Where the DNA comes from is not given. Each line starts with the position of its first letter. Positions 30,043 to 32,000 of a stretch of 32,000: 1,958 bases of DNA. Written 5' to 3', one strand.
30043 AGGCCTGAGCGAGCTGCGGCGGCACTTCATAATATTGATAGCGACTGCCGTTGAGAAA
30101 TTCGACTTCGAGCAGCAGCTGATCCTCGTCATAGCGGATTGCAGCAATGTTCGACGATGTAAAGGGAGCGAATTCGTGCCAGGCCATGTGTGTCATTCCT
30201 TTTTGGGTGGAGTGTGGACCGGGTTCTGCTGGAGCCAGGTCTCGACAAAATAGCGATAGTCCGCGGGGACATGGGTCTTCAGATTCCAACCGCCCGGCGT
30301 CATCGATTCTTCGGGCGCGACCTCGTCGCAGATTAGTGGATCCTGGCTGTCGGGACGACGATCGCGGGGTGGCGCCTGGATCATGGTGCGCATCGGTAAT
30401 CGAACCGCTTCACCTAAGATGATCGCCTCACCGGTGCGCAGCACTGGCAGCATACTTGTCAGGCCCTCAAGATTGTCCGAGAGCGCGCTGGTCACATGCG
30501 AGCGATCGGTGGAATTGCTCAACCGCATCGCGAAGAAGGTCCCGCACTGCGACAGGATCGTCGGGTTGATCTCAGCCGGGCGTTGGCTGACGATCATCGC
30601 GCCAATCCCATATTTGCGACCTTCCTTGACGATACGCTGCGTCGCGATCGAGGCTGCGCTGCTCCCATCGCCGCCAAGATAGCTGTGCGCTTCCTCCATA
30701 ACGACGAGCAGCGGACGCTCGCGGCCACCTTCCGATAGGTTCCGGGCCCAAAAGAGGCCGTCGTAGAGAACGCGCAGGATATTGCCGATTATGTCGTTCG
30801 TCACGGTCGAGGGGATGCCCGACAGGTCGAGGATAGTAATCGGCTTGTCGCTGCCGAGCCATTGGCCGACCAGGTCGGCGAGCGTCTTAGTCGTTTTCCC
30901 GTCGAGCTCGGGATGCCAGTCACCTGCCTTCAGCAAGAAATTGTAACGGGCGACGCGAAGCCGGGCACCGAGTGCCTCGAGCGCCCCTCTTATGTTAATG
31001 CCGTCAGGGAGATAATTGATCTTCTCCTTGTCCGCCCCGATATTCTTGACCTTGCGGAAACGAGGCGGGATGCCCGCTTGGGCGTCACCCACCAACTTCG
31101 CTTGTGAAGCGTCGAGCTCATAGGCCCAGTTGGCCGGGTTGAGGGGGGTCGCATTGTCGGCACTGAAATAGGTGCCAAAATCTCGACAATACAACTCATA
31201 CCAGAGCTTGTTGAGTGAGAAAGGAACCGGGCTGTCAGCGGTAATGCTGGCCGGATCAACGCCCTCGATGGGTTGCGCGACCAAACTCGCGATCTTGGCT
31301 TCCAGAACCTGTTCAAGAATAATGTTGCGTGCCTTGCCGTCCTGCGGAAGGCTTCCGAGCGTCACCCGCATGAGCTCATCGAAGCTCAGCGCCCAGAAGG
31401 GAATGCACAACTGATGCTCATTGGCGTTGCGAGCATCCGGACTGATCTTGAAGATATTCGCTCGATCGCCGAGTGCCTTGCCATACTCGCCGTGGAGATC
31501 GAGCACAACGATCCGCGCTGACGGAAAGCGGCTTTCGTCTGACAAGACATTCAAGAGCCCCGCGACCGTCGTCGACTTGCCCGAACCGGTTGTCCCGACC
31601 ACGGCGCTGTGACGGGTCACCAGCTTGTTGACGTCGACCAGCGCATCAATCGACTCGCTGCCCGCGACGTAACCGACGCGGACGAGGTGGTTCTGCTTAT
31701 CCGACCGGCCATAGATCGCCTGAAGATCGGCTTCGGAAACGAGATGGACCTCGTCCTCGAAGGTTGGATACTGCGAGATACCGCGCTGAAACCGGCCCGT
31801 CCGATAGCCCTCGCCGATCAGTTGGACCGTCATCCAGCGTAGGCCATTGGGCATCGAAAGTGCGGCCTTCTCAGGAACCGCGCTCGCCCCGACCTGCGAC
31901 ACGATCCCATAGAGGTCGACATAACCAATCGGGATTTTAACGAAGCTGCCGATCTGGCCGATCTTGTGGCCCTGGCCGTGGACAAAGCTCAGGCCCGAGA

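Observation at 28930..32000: HerA-family ATPase translationally coupled to a KTSC-domain protein and a PD-(D/E)xK nuclease-like protein: candidate uncharacterised defence operon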

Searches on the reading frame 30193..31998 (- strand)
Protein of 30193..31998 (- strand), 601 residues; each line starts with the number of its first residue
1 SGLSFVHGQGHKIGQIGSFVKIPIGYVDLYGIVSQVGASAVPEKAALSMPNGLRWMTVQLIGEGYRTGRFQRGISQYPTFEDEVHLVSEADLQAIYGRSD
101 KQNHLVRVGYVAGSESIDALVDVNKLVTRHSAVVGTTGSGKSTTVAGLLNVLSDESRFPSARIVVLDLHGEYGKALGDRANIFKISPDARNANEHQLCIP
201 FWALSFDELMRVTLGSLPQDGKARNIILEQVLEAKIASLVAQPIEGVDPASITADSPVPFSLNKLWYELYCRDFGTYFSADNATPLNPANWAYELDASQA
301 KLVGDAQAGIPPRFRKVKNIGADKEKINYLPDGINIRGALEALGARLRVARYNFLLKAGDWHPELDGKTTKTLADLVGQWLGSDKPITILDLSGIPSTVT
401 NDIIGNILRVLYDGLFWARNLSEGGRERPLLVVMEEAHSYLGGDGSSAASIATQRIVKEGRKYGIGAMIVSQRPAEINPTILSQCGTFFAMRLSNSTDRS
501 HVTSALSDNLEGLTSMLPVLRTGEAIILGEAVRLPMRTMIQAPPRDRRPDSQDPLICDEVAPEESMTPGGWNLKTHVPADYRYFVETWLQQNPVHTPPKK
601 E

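Call 4: search_protein_families(library=pfam, proteins=[window:30193-31902:-], max_evalue=0.01)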
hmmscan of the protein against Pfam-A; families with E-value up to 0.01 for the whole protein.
window:30193-31902:- (569 aa): 4 families
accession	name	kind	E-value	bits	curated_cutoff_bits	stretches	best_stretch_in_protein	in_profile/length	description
PF01935.23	DUF87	-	1e-34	121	23.2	1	74-377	1-218/220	Helicase HerA, central domain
PF01580.24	FtsK_SpoIIIE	-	1.5e-06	28.3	24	1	89-117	33-60/221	FtsK/SpoIIIE family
PF05872.18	HerA_C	-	5.4e-06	25.8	22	0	392-469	252-331/502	Helicase HerA-like C-terminal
PF10412.15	TrwB_AAD_bind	-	8.4e-06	25.3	20.5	1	93-146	12-61/387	Type IV secretion-system coupling protein DNA-binding domain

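Call 5: search_protein_families(library=padloc, proteins=[window:30193-31998:-], max_evalue=0.1)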
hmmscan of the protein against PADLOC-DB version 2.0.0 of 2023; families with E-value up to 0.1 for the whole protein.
window:30193-31998:- (601 aa): 23 families
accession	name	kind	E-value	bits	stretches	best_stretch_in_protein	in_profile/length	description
PDLC04105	HerA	-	7.2e-150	498.3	1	10-592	32-573/576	-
PDLC04098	HerA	-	3.4e-71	238.7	2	364-557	459-663/686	-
PDLC02188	HerA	-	2.4e-62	209.6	1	66-553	82-553/578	-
PDLC04102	HerA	-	1.4e-61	206.7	2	382-558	462-635/654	-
PDLC04104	HerA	-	5.1e-56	188.1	2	341-551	138-345/379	-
PDLC04106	HerA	-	6.7e-56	188.1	2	344-563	430-649/667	-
PDLC04100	HerA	-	2.3e-52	176.5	2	369-558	385-570/580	-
PDLC02185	HerA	-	2e-51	173.4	2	383-557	404-576/585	-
PDLC04103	HerA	-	3.5e-46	155.7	2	368-554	380-568/579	-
PDLC04097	HerA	-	2.5e-36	123.5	2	455-554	507-605/618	-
PDLC04101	HerA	-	4.7e-35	119.1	1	63-273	100-312/400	-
PDLC04107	HerA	-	7.2e-24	82.3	1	63-260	101-304/306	-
PDLC04140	mad8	-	6.6e-22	76.4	1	128-538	27-297/314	mads_8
PDLC04099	HerA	-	8.1e-20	69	1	63-173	101-211/214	-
PDLC01055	HerA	-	3.8e-15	53.7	2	99-178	131-205/532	Type III coevolved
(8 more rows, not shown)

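Call 6: search_protein_families(library=ncbifam, proteins=[window:30193-31998:-], max_evalue=0.1)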
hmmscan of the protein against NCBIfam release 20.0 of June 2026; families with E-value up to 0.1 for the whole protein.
window:30193-31998:- (601 aa): 20 families
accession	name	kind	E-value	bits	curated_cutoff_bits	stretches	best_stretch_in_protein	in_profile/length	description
NF042944.1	HerA_antiphage_2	equivalog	1.6e-67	228.6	850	1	66-553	74-553/576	anti-phage-associated helicase HerA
NF042943.1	HerA_antiphage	equivalog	1.5e-49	169.1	800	2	382-554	391-561/566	anti-phage-associated helicase HerA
NF040937.1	HerA_Thermprot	equivalog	2.2e-34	118.7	800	2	387-539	309-460/487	DNA double-strand break repair helicase HerA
NF040819.1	helicase_HerA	equivalog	5.9e-33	114.2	970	2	428-537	402-511/561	DNA double-strand break repair helicase HerA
NF053655.1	CedD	equivalog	3.3e-22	78.9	600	2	409-540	397-525/527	DNA-translocating ATPase CedD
NF033849.1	ser_rich_anae_1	subfamily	1.2e-14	52.8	650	1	372-507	966-1104/1163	serine-rich protein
TIGR03925.1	T7SS_EccC_b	equivalog_domain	1.5e-05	23.5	346.55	1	93-171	329-404/564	type VII secretion protein EccCb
NF041017.1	DNA_import_CedB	equivalog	0.0018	17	700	0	387-475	435-517/590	DNA import protein CedB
TIGR01420.1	pilT_fam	subfamily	0.0042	16.4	319.1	1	133-155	127-149/343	PilT/PilU family type 4a pilus ATPase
TIGR04521.1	ECF_ATPase_2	equivalog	0.011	14.8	330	1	116-152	17-54/279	energy-coupling factor transporter ATPase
NF040873.1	AztA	equivalog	0.026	14.1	220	1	121-153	9-43/191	zinc ABC transporter ATP-binding protein AztA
TIGR02770.1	nickel_nikD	equivalog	0.026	13.9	318.7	1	130-164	14-48/230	nickel import ATP-binding protein NikD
NF045971.1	conju_CD1110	equivalog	0.04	12.2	325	1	120-189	407-474/752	VirB4-like conjugal transfer ATPase, CD1110 family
TIGR03499.1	FlhF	equivalog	0.051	13.6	174.15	1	125-146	193-216/286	flagellar biosynthesis GTPase FlhF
TIGR03744.1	traC_PFL_4706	equivalog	0.054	11.3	520.6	1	90-152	434-498/892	conjugative transfer ATPase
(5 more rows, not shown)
